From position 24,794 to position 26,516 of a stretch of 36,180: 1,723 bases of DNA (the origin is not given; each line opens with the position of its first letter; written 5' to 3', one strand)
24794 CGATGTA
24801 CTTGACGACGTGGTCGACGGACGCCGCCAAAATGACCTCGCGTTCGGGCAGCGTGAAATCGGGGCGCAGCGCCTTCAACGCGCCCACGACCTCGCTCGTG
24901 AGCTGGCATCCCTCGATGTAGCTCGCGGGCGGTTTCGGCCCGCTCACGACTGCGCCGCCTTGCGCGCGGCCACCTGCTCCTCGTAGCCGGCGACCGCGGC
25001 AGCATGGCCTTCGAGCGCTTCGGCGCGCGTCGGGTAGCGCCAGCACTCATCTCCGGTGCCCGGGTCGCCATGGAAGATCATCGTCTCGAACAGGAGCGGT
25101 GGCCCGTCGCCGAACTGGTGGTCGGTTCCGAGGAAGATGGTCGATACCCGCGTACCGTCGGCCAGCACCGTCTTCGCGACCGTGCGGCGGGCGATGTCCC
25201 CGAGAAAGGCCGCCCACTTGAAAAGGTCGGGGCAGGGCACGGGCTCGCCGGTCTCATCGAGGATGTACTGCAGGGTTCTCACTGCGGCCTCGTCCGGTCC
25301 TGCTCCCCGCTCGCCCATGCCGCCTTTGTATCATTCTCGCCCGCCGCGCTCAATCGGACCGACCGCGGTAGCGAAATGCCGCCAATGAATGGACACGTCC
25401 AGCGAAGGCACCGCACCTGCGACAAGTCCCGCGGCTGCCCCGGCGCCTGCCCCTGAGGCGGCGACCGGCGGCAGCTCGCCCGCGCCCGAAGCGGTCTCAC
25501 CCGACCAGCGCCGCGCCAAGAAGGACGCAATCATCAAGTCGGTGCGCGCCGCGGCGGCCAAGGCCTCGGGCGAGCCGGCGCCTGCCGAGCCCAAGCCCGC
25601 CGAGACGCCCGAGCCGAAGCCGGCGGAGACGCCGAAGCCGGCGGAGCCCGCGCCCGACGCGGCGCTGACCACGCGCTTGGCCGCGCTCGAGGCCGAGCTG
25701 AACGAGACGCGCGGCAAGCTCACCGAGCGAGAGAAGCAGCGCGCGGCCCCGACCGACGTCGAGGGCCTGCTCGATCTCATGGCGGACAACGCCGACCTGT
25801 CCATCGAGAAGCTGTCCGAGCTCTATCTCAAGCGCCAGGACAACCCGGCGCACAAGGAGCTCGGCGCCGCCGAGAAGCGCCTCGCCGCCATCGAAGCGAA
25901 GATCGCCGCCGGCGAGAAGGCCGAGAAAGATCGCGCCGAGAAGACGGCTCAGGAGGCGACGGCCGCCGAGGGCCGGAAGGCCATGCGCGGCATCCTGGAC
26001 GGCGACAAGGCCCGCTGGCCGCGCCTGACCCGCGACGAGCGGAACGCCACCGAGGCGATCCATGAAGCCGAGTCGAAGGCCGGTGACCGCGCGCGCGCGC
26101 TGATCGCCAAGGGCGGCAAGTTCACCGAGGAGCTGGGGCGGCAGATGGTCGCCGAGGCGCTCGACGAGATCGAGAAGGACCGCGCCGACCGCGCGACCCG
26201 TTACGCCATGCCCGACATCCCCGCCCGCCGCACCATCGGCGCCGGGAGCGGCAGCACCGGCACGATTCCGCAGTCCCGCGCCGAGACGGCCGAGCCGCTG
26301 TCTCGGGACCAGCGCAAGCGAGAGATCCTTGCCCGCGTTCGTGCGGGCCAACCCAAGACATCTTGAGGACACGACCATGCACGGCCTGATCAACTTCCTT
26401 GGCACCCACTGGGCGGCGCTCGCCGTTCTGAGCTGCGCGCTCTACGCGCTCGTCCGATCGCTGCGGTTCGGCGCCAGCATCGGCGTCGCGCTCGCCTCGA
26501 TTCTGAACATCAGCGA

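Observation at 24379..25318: Three-gene opposite-strand cassette inserted between portal and scaffold: best candidate for an uncharacterised accessory system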

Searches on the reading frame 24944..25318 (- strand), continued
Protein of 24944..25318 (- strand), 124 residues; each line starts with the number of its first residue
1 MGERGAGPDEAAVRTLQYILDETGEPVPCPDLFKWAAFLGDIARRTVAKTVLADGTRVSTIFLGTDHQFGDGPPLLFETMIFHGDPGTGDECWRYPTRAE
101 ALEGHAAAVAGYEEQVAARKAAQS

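Call 76: get_annotated_region(hit=H4, flank=3500)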
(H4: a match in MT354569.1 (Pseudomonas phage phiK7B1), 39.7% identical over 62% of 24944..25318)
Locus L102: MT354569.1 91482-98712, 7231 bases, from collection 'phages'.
description: Pseudomonas phage phiK7B1, complete genome.
organism: Pseudomonas phage phiK7B1 (NCBI taxid 2755401)
taxonomy: Viruses; Duplodnaviria; Heunggongvirae; Uroviricota; Caudoviricetes; Nickievirus
host: Pseudomonas syringae pv. actinidiae; source: soil; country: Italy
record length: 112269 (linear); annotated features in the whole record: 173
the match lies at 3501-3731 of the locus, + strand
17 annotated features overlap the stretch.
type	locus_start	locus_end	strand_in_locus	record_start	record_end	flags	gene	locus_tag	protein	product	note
CDS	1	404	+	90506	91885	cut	-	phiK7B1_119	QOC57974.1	hypothetical protein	-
CDS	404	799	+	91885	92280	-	-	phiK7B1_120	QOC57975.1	hypothetical protein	-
CDS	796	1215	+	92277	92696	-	-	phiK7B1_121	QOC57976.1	hypothetical protein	-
CDS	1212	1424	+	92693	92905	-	-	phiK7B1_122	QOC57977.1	hypothetical protein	-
CDS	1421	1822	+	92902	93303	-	-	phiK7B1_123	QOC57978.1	hypothetical protein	-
CDS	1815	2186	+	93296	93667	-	-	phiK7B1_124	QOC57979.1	hypothetical protein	-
CDS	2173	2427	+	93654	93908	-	-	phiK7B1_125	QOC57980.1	hypothetical protein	-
CDS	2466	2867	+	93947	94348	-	-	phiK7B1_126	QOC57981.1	hypothetical protein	-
CDS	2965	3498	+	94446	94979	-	-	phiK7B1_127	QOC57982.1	hypothetical protein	-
CDS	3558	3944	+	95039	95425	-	-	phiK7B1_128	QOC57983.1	hypothetical protein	-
CDS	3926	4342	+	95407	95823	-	-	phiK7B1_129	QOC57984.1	hypothetical protein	-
CDS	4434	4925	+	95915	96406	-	-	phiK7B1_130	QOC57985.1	hypothetical protein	-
CDS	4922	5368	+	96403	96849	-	-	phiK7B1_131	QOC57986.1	hypothetical protein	-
CDS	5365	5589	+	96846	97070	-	-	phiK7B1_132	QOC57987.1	hypothetical protein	-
CDS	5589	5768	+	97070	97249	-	-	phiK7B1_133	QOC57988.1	hypothetical protein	-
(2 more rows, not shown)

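Call 77: get_annotated_region(hit=H7, flank=3500)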
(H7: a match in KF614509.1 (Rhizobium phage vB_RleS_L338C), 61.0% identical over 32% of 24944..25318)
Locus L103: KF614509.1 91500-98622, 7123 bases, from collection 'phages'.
description: Rhizobium phage vB_RleS_L338C, complete genome.
organism: Rhizobium phage vB_RleS_L338C (NCBI taxid 1414737)
taxonomy: Viruses; Duplodnaviria; Heunggongvirae; Uroviricota; Caudoviricetes
host: Rhizobium leguminosarum biovar viciae 3841; source: -; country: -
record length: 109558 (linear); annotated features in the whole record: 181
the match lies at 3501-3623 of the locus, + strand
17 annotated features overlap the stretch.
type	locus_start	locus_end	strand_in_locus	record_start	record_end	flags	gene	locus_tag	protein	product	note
CDS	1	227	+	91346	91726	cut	-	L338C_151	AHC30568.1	hypothetical protein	-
CDS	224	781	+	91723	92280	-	-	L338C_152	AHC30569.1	hypothetical protein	-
CDS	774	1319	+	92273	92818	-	-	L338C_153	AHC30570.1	hypothetical protein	-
CDS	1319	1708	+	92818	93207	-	-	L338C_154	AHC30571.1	hypothetical protein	-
CDS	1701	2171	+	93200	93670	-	-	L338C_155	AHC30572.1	hypothetical protein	-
CDS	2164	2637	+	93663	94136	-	-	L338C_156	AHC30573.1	hypothetical protein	-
CDS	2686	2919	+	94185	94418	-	-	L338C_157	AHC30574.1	hypothetical protein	-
CDS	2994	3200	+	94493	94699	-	-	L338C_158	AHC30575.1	hypothetical protein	-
CDS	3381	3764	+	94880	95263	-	-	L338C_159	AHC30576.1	hypothetical protein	-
CDS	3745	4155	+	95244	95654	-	-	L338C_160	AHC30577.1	hypothetical protein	-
CDS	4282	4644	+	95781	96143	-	-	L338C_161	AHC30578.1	hypothetical protein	-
CDS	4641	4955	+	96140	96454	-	-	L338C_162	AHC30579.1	hypothetical protein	-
CDS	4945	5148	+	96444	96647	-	-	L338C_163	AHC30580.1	hypothetical protein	-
CDS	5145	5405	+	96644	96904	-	-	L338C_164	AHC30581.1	hypothetical protein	-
CDS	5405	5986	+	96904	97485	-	-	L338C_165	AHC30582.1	hypothetical protein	-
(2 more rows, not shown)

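Call 89: search_dna_similar(query=window:24944-25318:-, collection=plasmids, mode=protein, max_evalue=0.001, max_rows=20)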
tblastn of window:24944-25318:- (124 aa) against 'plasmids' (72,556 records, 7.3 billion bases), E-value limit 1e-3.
Records with a match: 19; places in all: 20; records where one place covers at least 80% of the query: 0.
Best place of each record, by identity: 60-80% 1; <60% 18.
By first word of the organism name: Aeromonas 7; Nostoc 4; Tolypothrix 2; Pseudomonas 2; Aulosira 1; Microchaete 1; Paracoccus 1; Cupriavidus 1.
By predicted mobility (MOB-suite, as given by PLSDB): non-mobilizable 12; conjugative 7.
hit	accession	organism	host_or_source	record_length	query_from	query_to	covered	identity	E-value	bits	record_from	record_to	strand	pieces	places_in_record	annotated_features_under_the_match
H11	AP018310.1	Aulosira laxa NIES-50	-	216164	18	97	65%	42.0%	8e-7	53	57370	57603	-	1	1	hypothetical protein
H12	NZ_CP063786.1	Tolypothrix sp. PCC 7712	Soil sample,soil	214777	18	97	65%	40.7%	1e-6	53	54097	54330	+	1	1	hypothetical protein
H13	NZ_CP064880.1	Tolypothrix sp. PCC 7601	Fresh water sample,Fresh water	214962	18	97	65%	40.7%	1e-6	53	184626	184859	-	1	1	hypothetical protein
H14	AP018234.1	Microchaete diplosiphon NIES-3275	-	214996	18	97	65%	40.7%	1e-6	53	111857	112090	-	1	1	hypothetical protein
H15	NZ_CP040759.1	Paracoccus liaowanqingii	Tibetan antelope,cell culture,feces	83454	19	94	61%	41.7%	8e-4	44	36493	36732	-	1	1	none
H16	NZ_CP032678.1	Pseudomonas sp. Leaf58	Arabidopsis,whole organism,phyllosphere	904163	5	81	62%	40.3%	4e-5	48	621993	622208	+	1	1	hypothetical protein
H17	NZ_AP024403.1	Aeromonas caviae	-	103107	14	97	68%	36.7%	3e-4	46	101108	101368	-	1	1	hypothetical protein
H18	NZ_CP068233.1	Aeromonas caviae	combined sewer effluent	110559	14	97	68%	36.7%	4e-4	45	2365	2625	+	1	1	hypothetical protein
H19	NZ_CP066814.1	Aeromonas caviae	combined sewer effluent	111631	14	97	68%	36.7%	4e-4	45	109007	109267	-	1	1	hypothetical protein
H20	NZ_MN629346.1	Aeromonas caviae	-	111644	14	97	68%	36.7%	4e-4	45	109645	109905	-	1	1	hypothetical protein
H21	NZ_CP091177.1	Aeromonas caviae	-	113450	14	97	68%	36.7%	4e-4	45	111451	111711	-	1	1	hypothetical protein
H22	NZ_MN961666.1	Aeromonas caviae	-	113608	14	97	68%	36.7%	4e-4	45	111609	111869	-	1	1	hypothetical protein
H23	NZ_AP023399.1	Aeromonas hydrophila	-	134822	14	97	68%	36.7%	4e-4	45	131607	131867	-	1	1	hypothetical protein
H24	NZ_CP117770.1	Nostoc sp. UHCC 0926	whole organism,lichen surface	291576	26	97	58%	42.7%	5e-4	45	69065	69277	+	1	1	hypothetical protein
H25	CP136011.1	Pseudomonas sp. FeN3W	cell culture,marine sediment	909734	18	97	65%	38.3%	2e-5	49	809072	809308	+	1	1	hypothetical protein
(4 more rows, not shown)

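Call 91: get_annotated_region(hit=H16, flank=6000)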
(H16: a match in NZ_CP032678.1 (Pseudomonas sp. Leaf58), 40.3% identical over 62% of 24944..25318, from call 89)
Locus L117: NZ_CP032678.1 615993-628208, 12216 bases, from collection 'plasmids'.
description: Pseudomonas sp. Leaf58 plasmid pBASL58, complete sequence
organism: Pseudomonas sp. Leaf58 (NCBI taxid 1736226)
taxonomy: Bacteria; Pseudomonadota; Gammaproteobacteria; Pseudomonadales; Pseudomonadaceae; Pseudomonas; Pseudomonas sp. Leaf58
host: -; source: Arabidopsis,whole organism,phyllosphere; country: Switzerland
typing (MOB-suite, as given by PLSDB): non-mobilizable; mating-pair formation MPF_I
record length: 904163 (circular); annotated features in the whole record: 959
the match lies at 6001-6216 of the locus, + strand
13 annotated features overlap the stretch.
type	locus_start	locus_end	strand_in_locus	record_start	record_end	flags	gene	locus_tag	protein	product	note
CDS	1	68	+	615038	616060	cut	-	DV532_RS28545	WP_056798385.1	hypothetical protein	-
CDS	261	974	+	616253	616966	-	-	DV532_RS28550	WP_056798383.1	hypothetical protein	-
CDS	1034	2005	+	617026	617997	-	-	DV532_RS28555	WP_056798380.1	DUF6685 family protein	-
CDS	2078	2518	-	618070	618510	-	-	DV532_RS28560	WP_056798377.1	hypothetical protein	-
CDS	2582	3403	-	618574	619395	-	-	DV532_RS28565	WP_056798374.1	ceramidase domain-containing protein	GO:0006672 - ceramide metabolic process [Evidence IEA]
CDS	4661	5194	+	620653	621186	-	-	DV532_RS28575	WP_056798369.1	hypothetical protein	-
CDS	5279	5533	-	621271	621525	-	-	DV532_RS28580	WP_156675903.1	hypothetical protein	-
CDS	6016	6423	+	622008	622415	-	-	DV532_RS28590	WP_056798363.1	hypothetical protein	-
CDS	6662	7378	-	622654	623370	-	-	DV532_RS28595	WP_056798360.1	S24 family peptidase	-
CDS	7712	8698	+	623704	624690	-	-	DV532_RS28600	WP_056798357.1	hypothetical protein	-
CDS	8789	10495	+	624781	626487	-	-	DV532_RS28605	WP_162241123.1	Shedu anti-phage system protein SduA domain-containing protein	-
CDS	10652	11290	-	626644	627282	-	-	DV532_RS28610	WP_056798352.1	hypothetical protein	-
CDS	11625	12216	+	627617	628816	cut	-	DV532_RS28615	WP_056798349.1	hypothetical protein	-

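Call 94: search_protein_families(library=phrogs, proteins=[L001:540-800:+], max_evalue=0.001)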
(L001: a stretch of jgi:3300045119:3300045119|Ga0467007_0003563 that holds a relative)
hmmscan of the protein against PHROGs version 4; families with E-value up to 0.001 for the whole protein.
L001:540-800:+ (86 aa): 0 families

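Call 95: find_related_loci(query=A1, collection=genome_contigs, flank=3000)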
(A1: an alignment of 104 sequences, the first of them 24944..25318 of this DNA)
Query A1 (124 aa) in genome_contigs; peptide patterns used: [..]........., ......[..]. (x = any residue, [..] = any of these).
173 stretches matched a pattern; 119 encode a relative of the query (tblastn E <= 1e-3); the best 80 are kept; 80 distinct loci.
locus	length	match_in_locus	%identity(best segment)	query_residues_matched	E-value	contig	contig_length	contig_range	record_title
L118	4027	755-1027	55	17-109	1e-25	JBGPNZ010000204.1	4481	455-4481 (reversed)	MAG: Nitrospiraceae bacterium isolate OBJ_0618_7090110_202 k141_2471745_length_4481_cov_51.8929, whole genome shotgun se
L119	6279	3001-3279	46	18-113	5e-22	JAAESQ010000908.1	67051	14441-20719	MAG: bacterium isolate Ust_16 UstG_CONTIG2570485, whole genome shotgun sequence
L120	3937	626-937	48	14-120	5e-22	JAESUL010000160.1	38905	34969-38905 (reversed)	MAG: Phycisphaerales bacterium isolate NORP340 CoAssembly_2234776, whole genome shotgun sequence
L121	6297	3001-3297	50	17-118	1e-21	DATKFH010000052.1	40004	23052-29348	MAG TPA_asm: Candidatus Sulfotelmatobacter sp. isolate SMAG_U14520 k141_1403270, whole genome shotgun sequence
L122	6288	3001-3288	44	17-116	2e-20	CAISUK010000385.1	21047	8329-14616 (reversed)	MAG: uncultured proteobacterium isolate D14_bin-0553 genome assembly, contig: bin-0553:385/727, whole genome shotgun seq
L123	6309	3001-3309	45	2-107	5e-20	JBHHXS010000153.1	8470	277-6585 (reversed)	MAG: Phycisphaerae bacterium isolate D_1_bin.24 NODE_4245_length_8470_cov_6.606298, whole genome shotgun sequence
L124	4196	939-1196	49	17-105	1e-19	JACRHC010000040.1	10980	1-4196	MAG: Nitrospirae bacterium isolate NC_groundwater_1767_Pr3_B-0.1um_50_141 SR-2_scaffold_141_759104, whole genome shotgun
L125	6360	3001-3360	42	8-124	2e-19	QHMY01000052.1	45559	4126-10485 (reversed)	MAG: Verrucomicrobia bacterium isolate AV89 14_0903_02_30cm_scaffold_892_curated, whole genome shotgun sequence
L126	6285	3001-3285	46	18-111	3e-19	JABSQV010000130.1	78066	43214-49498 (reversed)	MAG: Myxococcales bacterium isolate DT_69 DT-Myxococcota-1_scaffold_130, whole genome shotgun sequence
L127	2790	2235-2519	51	17-114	5e-19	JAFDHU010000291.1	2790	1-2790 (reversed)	MAG: Deltaproteobacteria bacterium isolate Meg22_1214_Bin_315 Meg22_1214_Bin_315_scaffold_172205, whole genome shotgun s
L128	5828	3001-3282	41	17-114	6e-19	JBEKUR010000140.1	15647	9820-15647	MAG: Terriglobia bacterium isolate SPRUCE 586 SPRUCE_586_140, whole genome shotgun sequence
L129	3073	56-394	34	9-123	2e-18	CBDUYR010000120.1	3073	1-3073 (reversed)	MAG TPA_asm: uncultured bacterium isolate SRR21487739_maxbin2_12 genome assembly, contig: ERZ25074848.12872, whole genom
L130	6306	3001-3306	46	15-109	6e-18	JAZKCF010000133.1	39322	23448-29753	MAG: Pseudomonadota bacterium isolate ADI_H3L2_122-bin021 ADIH3L2_B021_0_000000000133, whole genome shotgun sequence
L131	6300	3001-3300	43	8-110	5e-18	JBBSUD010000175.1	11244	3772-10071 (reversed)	MAG: Verrucomicrobiales bacterium isolate SVL2_sbin.37 SVL2_sbin.37_k141_437478_length_11244_cov_10.6528, whole genome s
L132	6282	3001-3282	45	19-109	8e-18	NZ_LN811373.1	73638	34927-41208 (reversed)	Microvirga massiliensis strain JC119, whole genome shotgun sequence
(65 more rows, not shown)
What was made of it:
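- Genomes of many phyla (call 95).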

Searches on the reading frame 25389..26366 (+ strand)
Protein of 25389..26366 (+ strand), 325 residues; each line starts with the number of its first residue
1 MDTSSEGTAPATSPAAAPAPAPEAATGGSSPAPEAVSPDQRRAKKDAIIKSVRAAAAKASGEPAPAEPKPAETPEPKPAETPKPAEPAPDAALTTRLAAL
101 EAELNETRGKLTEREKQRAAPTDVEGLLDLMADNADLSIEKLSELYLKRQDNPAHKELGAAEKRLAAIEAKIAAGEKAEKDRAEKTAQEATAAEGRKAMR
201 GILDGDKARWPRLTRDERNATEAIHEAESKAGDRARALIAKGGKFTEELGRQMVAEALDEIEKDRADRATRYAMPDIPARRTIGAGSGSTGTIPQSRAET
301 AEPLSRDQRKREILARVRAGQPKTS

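Call 70: search_protein_families(library=pfam, proteins=[window:25389-26366:+], max_evalue=0.01)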
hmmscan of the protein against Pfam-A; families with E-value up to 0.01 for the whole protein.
window:25389-26366:+ (325 aa): 0 families

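Call 94: search_protein_families(library=phrogs, proteins=[window:25389-26366:+], max_evalue=0.001)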
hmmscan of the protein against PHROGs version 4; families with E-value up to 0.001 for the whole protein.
window:25389-26366:+ (325 aa): 0 families
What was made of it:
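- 25389..26366 (+): Scaffold-like gene, right flank of the slot. Assigned by position and its Ala/Glu/Lys-rich composition only. No Pfam or PHROG hit (calls 70, 94).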
